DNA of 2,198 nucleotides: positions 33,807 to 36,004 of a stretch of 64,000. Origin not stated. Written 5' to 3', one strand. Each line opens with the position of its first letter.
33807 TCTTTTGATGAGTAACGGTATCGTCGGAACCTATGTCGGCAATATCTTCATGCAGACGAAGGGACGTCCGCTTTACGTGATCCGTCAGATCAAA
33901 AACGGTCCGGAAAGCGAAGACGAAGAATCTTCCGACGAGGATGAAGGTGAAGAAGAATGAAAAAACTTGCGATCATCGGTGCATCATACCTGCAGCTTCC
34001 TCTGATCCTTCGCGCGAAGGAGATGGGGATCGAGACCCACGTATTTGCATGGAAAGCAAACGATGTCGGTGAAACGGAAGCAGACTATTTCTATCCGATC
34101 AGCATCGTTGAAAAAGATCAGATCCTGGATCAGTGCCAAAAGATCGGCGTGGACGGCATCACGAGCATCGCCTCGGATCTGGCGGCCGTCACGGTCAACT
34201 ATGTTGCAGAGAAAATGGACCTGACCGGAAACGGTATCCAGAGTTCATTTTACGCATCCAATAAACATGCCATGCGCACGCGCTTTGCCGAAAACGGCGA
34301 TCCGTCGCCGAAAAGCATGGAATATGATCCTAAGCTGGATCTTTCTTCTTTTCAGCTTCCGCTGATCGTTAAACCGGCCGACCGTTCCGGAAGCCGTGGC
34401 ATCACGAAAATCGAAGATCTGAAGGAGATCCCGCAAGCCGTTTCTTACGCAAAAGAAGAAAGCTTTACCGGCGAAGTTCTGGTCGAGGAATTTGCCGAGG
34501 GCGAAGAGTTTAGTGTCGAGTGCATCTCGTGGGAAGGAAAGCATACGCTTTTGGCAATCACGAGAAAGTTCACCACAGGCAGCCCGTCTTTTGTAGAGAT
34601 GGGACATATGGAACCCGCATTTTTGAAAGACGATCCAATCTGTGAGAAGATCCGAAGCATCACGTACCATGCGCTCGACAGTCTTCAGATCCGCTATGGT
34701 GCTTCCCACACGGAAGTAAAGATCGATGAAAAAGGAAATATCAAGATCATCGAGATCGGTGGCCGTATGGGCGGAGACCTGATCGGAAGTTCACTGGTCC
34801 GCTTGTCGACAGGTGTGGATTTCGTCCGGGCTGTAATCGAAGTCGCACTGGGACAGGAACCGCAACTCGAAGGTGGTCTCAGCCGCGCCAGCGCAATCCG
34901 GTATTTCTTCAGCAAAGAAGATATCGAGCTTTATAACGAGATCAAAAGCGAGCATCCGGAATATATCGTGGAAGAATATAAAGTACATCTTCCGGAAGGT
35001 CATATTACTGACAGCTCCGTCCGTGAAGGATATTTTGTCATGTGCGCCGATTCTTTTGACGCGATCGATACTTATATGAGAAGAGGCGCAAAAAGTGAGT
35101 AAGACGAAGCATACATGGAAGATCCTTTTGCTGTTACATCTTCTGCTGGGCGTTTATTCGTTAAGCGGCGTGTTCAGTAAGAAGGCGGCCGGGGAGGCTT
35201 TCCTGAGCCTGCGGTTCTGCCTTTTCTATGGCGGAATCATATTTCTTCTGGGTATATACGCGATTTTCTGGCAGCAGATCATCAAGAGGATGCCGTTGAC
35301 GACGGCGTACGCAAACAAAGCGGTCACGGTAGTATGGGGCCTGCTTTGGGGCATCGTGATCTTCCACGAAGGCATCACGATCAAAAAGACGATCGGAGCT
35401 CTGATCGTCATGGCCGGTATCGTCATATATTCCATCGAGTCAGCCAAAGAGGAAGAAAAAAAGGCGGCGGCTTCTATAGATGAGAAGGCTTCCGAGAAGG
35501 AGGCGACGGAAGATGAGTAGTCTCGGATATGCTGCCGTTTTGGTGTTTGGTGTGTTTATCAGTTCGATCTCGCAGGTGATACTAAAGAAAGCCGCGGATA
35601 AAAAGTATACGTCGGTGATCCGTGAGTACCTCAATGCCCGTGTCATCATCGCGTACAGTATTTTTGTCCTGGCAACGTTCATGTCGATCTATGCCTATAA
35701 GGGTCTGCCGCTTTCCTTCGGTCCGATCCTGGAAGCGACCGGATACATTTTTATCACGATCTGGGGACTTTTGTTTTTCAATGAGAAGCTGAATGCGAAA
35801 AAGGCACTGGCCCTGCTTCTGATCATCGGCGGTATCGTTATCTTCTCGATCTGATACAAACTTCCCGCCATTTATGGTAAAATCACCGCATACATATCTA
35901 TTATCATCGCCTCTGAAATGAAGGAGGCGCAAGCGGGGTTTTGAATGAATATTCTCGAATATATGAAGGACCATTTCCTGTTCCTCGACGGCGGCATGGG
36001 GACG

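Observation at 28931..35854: Arn-like polyprenyl-phosphate amino-sugar cassette with an ATP-grasp ligase in a Gram-positive context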

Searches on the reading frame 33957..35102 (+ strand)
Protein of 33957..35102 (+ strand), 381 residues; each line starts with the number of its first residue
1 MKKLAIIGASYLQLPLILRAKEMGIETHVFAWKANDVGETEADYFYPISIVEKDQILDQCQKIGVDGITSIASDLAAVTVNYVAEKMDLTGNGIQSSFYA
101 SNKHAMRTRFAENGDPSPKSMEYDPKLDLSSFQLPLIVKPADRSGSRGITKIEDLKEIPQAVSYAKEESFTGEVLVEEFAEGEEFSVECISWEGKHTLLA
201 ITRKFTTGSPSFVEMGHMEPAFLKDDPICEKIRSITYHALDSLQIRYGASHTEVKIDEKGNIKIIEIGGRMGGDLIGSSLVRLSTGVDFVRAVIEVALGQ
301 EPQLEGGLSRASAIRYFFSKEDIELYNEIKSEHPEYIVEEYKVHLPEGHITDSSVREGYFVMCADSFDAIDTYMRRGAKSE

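Call 3: search_protein_families(library=pfam, proteins=[window:33957-35102:+], max_evalue=0.01)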
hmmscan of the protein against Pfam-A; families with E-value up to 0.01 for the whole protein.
window:33957-35102:+ (381 aa): 6 families
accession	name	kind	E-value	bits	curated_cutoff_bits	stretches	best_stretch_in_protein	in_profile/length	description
PF13535.11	ATP-grasp_4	-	8.6e-21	74.6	27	1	133-274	2-156/160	ATP-grasp domain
PF02655.19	ATP-grasp_3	-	5.6e-11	43.2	23.2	1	100-273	1-159/160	ATP-grasp domain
PF07478.18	Dala_Dala_lig_C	-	1.7e-09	37.9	24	1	130-267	33-172/204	D-ala D-ala ligase C-terminus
PF15632.11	ATPgrasp_Ter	-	3.7e-06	27.2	29.1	1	173-302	4-113/131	ATP-grasp in the biosynthetic pathway with Ter operon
PF02786.22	CPSase_L_D2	-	1e-05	25.6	19.8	1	131-301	36-207/211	Carbamoyl-phosphate synthase L chain, ATP binding domain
PF01071.24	GARS_A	-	0.0013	19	27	1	132-269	36-187/194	Phosphoribosylglycinamide synthetase, ATP-grasp (A) domain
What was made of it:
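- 33957..35102 (+): ATP-grasp carboxylate-amine ligase of the L-amino-acid-ligase (LAL) type. ATP-grasp_4 8.6e-21 (call 3).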

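Call 4: search_protein_families(library=ncbifam, proteins=[window:33957-35102:+], max_evalue=0.01)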
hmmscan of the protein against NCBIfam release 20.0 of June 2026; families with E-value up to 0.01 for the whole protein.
window:33957-35102:+ (381 aa): 37 families (the best 25 are shown)
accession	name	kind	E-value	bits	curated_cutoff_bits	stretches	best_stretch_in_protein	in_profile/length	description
NF002563.0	PRK02186.1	subfamily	4.2e-39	134.5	625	1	64-330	70-335/890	argininosuccinate lyase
NF005543.0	PRK07206.1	subfamily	1.6e-21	76.4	302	1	81-301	86-317/416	hypothetical protein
NF053745.1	AAntcapLigBacD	equivalog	4.4e-14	51.7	850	1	54-297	89-353/471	alanine--anticapsin ligase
TIGR03909.1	pyrrolys_PylC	equivalog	8.4e-13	47.8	248.3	1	6-292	4-272/374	3-methylornithine--L-lysine ligase PylC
TIGR01205.1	D_ala_D_alaTIGR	subfamily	2e-12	46.8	245.65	1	88-203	92-214/318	D-alanine--D-alanine ligase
NF002378.0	PRK01372.1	subfamily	2.1e-11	43.1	243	1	87-267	85-267/305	D-alanine--D-alanine ligase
NF041595.1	dap_A_syn_DdaF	equivalog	7e-10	38.2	840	1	73-273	85-294/424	dapdiamide A synthase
NF002527.0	PRK01966.1-3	equivalog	7.1e-10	38.6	310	1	126-202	149-223/332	D-alanine--D-alanine ligase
NF053643.1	Ddl_archaea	equivalog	3e-09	36.3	500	1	93-300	97-298/367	putative pseudomurein biosynthesis ATP-grasp protein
NF002528.0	PRK01966.1-4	subfamily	5.7e-07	28.7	262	1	89-190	128-239/366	D-alanine--D-alanine ligase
NF009404.0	PRK12767.1-3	equivalog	2.9e-06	26.4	316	1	127-302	140-311/344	carbamoyl phosphate synthase-like protein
NF009402.0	PRK12767.1-1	equivalog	9.8e-06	24.6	218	1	100-316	113-317/329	carbamoyl phosphate synthase-like protein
NF000091.3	D_ala_D_ser_VanG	exception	1.2e-05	24.3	495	1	129-187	169-225/344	D-alanine--D-serine ligase VanG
NF009405.0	PRK12767.1-4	equivalog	1.5e-05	24.2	390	1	101-273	111-268/320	carbamoyl phosphate synthase-like protein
NF002525.0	PRK01966.1-1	equivalog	1.6e-05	24.1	457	1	130-267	176-316/364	D-alanine--D-alanine ligase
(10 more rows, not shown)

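Call 24: search_solved_structures(query=window:33957-35099:+, max_evalue=0.001)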
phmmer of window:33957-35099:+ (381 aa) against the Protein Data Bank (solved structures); distinct sequences matched with E-value up to 0.001: 12.
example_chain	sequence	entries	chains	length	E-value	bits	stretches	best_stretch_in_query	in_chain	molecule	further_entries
3vot_A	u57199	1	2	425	3.1e-28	102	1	3-300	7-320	L-amino acid ligase, BL00235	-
4dim_A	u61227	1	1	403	6.2e-21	78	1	2-304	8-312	Phosphoribosylglycinamide synthetase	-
3wo1_A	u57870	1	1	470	5.2e-12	48.7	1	54-309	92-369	Alanine-anticapsin ligase BacD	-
3wnz_A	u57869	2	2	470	8.9e-12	47.9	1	54-309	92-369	Alanine-anticapsin ligase BacD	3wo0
3vmm_A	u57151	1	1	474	9.1e-12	47.9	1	54-309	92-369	Alanine-anticapsin ligase BacD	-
4wd3_A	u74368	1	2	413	3.4e-09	39.4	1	59-305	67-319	L-amino acid ligase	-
30vh_A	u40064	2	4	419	1.4e-07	34.1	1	78-275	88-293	L-amino acid ligase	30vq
8evy_B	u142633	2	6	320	3.9e-07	32.6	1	88-296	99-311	D-alanine--D-alanine ligase B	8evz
7u56_A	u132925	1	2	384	0.00015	24.1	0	132-198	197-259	D-alanine--D-alanine ligase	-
2ip4_A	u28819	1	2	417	0.0002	23.7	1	130-191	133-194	Phosphoribosylamine--glycine ligase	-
2pvp_A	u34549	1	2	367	0.00046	22.5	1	126-183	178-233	D-alanine-D-alanine ligase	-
4zqi_A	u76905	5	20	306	0.001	21.4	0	131-193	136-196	D-alanine--D-alanine ligase | D-alanine-D-alanine ligase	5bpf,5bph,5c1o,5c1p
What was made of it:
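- The ATP-grasp's closest solved relatives ligate two free amino acids (call 24).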

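Call 85: search_solved_structures(query=window:33957-35099:+, max_evalue=1e-10, show_alignments=3)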
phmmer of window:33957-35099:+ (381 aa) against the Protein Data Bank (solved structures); distinct sequences matched with E-value up to 1e-10: 5.
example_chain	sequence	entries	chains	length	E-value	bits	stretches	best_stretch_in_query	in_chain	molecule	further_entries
3vot_A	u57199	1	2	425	3.1e-28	102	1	3-300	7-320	L-amino acid ligase, BL00235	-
4dim_A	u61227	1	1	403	6.2e-21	78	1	2-304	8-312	Phosphoribosylglycinamide synthetase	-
3wo1_A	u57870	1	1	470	5.2e-12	48.7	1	54-309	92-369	Alanine-anticapsin ligase BacD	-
3wnz_A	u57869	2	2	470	8.9e-12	47.9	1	54-309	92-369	Alanine-anticapsin ligase BacD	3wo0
3vmm_A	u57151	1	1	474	9.1e-12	47.9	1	54-309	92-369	Alanine-anticapsin ligase BacD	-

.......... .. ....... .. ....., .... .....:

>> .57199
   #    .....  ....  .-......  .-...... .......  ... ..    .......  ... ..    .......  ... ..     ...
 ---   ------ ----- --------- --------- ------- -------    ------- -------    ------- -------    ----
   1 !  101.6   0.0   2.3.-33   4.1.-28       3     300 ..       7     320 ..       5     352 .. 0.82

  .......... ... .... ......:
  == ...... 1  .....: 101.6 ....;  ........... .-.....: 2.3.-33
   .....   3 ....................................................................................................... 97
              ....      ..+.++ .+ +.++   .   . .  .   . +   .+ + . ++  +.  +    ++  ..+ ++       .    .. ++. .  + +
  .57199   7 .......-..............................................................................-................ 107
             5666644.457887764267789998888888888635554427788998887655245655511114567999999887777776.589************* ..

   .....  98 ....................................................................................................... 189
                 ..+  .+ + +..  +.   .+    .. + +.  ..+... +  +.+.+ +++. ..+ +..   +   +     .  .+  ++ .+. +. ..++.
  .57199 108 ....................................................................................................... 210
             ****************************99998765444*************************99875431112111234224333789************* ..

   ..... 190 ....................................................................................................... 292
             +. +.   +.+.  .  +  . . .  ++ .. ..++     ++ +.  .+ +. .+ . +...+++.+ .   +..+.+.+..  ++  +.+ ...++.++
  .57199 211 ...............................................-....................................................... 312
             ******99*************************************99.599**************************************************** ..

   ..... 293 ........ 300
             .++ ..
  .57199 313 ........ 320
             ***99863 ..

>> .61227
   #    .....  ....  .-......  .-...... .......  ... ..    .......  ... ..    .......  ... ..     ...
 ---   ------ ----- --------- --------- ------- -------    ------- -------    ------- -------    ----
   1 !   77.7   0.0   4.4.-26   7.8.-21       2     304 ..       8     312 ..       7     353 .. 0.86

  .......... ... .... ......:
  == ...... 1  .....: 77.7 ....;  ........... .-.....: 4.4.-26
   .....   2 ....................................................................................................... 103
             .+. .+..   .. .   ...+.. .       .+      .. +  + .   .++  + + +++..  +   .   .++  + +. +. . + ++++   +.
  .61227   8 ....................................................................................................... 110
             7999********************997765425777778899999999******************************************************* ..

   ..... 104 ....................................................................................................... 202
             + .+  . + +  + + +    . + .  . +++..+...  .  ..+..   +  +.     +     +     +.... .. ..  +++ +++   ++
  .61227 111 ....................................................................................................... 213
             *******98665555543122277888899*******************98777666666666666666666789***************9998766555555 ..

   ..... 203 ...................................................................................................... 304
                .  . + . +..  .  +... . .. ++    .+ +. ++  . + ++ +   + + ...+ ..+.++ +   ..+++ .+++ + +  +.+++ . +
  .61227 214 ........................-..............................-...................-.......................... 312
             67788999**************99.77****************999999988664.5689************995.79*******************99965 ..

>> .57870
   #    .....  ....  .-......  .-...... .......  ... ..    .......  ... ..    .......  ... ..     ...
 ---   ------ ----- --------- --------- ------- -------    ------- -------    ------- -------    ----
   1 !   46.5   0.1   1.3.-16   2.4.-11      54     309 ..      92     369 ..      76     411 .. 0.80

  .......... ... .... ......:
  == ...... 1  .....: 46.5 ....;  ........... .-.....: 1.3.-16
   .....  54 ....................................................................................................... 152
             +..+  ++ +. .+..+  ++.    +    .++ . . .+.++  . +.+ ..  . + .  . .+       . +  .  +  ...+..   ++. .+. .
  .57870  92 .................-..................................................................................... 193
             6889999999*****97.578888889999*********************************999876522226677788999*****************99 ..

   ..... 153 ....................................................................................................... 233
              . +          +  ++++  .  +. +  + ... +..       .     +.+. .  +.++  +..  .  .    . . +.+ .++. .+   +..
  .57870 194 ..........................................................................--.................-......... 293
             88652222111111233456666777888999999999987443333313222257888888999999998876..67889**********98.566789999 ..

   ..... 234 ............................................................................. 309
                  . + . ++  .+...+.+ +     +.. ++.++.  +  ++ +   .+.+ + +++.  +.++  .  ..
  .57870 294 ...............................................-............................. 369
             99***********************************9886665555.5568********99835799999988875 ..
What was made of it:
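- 33957..35102 (+): Best solved relatives are L-amino acid ligase BL00235 (3e-28) and BacD (5e-12) (calls 24, 85). The PLIVKP, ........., HTE and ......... motifs are conserved (call 85).
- Closest known: L-amino acid ligases of the ATP-grasp superfamily. Same: These are the best solved-structure and NCBIfam relatives, with conserved ATP-grasp and LAL motifs (calls 4, 24, 85).
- ATP-grasp: closest to solved L-amino-acid ligases, with motifs intact (calls 24, 85).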

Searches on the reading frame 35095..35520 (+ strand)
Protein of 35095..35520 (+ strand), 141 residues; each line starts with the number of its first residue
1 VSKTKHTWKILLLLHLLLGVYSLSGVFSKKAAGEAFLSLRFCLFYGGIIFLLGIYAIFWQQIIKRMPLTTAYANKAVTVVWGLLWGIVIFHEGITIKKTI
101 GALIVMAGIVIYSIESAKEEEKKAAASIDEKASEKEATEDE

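Call 3: search_protein_families(library=pfam, proteins=[window:35095-35520:+], max_evalue=0.01)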
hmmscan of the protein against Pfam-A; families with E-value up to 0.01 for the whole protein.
window:35095-35520:+ (141 aa): 2 families
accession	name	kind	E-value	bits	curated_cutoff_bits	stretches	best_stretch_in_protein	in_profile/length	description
PF00892.27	EamA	-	4.9e-05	24.1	28.2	1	32-113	62-134/135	EamA-like transporter family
PF03151.22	TPT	-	0.0053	16.6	30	1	61-113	239-291/291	Triose-phosphate Transporter family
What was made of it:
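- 35095..35520 (+): 4-TM half-EamA/SMR-like membrane protein, candidate flippase subunit 1. EamA 24 bits (below cutoff 28.2) (call 3).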

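Call 4: search_protein_families(library=ncbifam, proteins=[window:35095-35520:+], max_evalue=0.01)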
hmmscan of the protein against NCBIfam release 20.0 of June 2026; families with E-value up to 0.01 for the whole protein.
window:35095-35520:+ (141 aa): 6 families
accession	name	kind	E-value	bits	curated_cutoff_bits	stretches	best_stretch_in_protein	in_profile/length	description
NF011625.2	PRK15051.1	equivalog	4.2e-07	30.2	92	1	40-112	35-107/111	4-amino-4-deoxy-L-arabinose-phosphoundecaprenol flippase subunit ArnE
NF002816.2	PRK02971.1-2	equivalog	3e-05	24.5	99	1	54-113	56-117/120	4-amino-4-deoxy-L-arabinose-phosphoundecaprenol flippase subunit ArnF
TIGR03340.1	phn_DUF6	hypoth_equivalog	0.00011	22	288.15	1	23-111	194-280/281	phosphonate utilization associated putative membrane protein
NF033470.1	SMR_qac_bcrC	exception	0.00088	19.8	225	1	37-118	23-107/114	quaternary ammonium compound efflux SMR transporter BcrC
NF051482.1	EbrB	exception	0.0013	19.4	160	1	47-112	35-101/105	SMR family multidrug efflux transporter EbrB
NF040961.1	MamO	equivalog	0.0027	16.1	800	1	31-110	528-609/648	magnetosome protein MamO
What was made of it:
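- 35095..35520 (+): The best NCBIfam hit is ArnE at 30 bits (cutoff 92) (call 4).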

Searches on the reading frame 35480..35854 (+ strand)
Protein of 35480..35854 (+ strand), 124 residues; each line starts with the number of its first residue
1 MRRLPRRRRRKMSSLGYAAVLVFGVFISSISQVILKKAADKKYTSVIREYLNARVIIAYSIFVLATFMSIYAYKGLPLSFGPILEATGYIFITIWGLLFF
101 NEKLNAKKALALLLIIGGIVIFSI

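Call 3: search_protein_families(library=pfam, proteins=[window:35480-35854:+], max_evalue=0.01)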
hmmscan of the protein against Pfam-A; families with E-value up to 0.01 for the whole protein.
window:35480-35854:+ (124 aa): 3 families
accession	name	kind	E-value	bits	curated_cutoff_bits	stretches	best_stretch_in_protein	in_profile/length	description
PF00892.27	EamA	-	1.2e-05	26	28.2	1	21-123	34-134/135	EamA-like transporter family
PF03151.22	TPT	-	2.4e-05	24.3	30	1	24-123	38-136/291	Triose-phosphate Transporter family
PF00893.25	Multi_Drug_Res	-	0.00083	20.3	23.7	1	55-115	32-93/93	Small Multidrug Resistance protein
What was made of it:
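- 35513..35854 (+): 4-TM half-EamA/SMR-like membrane protein, candidate flippase subunit 2. The longest ORF starts at 35480. EamA 26 bits, TPT 24 bits (call 3).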

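Call 4: search_protein_families(library=ncbifam, proteins=[window:35480-35854:+], max_evalue=0.01)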
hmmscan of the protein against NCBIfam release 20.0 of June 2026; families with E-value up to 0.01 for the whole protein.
window:35480-35854:+ (124 aa): 6 families
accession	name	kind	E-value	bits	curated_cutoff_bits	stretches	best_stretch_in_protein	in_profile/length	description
NF051481.1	EbrA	exception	2.3e-05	24.7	160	1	25-122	12-102/104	SMR family multidrug efflux transporter EbrA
TIGR03340.1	phn_DUF6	hypoth_equivalog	0.00011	22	288.15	1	15-121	177-280/281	phosphonate utilization associated putative membrane protein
NF011625.2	PRK15051.1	equivalog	0.00052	20.2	92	1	20-122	5-107/111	4-amino-4-deoxy-L-arabinose-phosphoundecaprenol flippase subunit ArnE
TIGR00950.1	2A78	equivalog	0.00083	18.8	230.2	1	54-122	49-117/264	carboxylate/amino acid/amine transporter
NF051482.1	EbrB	exception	0.00094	19.8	160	1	64-122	43-101/105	SMR family multidrug efflux transporter EbrB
NF008512.1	PRK11431.1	equivalog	0.0074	16.6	126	1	38-120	17-98/104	quaternary ammonium compound efflux SMR transporter SugE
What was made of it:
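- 35513..35854 (+): EbrA 25 and ArnE 20 bits, all below cutoffs (call 4).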
